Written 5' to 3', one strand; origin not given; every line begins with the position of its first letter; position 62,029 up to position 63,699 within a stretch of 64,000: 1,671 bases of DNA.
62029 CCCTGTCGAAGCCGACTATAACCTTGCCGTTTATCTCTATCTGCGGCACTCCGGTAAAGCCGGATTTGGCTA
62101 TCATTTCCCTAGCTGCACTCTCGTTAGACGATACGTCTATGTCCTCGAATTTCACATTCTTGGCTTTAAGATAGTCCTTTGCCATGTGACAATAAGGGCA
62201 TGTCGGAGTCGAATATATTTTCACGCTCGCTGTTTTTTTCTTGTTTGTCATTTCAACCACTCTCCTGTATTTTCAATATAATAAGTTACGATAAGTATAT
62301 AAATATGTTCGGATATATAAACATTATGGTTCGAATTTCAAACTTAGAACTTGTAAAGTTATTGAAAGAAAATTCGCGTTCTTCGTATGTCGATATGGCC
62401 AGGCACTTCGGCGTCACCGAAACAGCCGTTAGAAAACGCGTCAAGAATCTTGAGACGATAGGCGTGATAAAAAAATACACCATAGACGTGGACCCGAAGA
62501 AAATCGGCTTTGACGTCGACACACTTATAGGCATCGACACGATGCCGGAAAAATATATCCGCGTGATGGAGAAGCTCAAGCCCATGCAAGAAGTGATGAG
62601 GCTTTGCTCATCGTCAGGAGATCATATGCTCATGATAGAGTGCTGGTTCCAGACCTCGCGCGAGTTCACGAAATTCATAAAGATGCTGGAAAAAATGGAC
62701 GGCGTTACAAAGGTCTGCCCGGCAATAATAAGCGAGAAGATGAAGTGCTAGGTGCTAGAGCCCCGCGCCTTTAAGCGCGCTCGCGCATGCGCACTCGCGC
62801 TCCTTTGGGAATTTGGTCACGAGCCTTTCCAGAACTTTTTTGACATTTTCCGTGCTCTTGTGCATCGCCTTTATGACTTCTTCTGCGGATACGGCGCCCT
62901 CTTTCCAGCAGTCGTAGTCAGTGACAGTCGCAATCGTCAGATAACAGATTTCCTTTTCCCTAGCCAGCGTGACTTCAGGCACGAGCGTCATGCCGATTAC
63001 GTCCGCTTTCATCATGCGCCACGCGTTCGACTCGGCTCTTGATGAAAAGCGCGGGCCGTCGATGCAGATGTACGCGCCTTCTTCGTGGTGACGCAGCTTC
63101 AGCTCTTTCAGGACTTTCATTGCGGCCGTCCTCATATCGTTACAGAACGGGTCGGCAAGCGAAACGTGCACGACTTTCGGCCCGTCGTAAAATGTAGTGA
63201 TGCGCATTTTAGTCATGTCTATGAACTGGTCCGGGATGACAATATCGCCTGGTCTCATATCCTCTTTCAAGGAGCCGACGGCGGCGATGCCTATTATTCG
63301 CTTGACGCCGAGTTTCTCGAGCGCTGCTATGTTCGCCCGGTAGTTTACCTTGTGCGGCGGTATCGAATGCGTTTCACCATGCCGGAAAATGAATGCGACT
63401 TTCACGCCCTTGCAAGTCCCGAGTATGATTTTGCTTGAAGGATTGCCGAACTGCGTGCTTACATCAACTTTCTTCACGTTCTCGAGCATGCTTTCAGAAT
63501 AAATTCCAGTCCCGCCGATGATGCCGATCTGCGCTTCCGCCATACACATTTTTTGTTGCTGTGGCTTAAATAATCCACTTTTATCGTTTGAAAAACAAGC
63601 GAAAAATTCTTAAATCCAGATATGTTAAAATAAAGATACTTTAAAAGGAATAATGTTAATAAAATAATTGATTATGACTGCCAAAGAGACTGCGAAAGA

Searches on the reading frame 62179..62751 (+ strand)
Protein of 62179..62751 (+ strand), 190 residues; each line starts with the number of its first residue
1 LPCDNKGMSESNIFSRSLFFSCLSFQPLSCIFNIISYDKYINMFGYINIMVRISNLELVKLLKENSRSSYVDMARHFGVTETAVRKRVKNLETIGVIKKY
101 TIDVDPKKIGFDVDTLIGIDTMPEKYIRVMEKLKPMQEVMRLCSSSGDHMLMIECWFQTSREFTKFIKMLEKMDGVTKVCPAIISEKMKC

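Call 42: search_protein_families(library=pfam, proteins=[window:62179-62751:+], max_evalue=0.001)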
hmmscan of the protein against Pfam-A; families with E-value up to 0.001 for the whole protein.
window:62179-62751:+ (190 aa): 6 families
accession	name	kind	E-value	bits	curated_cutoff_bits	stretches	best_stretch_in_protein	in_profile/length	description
PF13412.12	HTH_24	-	2.6e-08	33.8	21.9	1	56-98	6-48/48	Winged helix-turn-helix DNA-binding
PF13404.12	HTH_AsnC-type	-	2.9e-08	33.8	27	1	57-92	7-42/42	AsnC-type helix-turn-helix domain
PF01037.27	AsnC_trans_reg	-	3.1e-08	33.8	25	1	117-184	1-70/73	Lrp/AsnC ligand binding domain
PF19187.6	HTH_PafC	-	4.7e-06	26.9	32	1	55-143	6-80/115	PafC helix-turn-helix domain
PF08279.18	HTH_11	-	8.3e-06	26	25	1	57-110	4-53/55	HTH domain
PF13518.12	HTH_28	-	0.00088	19.7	25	0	56-96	3-41/52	Helix-turn-helix domain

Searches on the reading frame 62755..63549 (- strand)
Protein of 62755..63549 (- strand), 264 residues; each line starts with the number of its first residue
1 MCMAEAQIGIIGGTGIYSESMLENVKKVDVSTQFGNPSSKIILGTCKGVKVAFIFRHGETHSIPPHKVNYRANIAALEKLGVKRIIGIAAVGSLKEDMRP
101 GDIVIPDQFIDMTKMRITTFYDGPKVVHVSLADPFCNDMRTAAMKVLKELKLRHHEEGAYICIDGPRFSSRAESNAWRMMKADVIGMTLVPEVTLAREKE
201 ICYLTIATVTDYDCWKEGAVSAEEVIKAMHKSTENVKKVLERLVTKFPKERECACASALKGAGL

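Call 43: search_protein_families(library=pfam, proteins=[window:62755-63549:-], max_evalue=0.001)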
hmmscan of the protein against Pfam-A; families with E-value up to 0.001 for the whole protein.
window:62755-63549:- (264 aa): 1 family
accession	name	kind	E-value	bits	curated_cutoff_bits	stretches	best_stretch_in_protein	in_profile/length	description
PF01048.26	PNP_UDP_1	-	1.4e-50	172.3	25.1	1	8-244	2-232/233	Phosphorylase superfamily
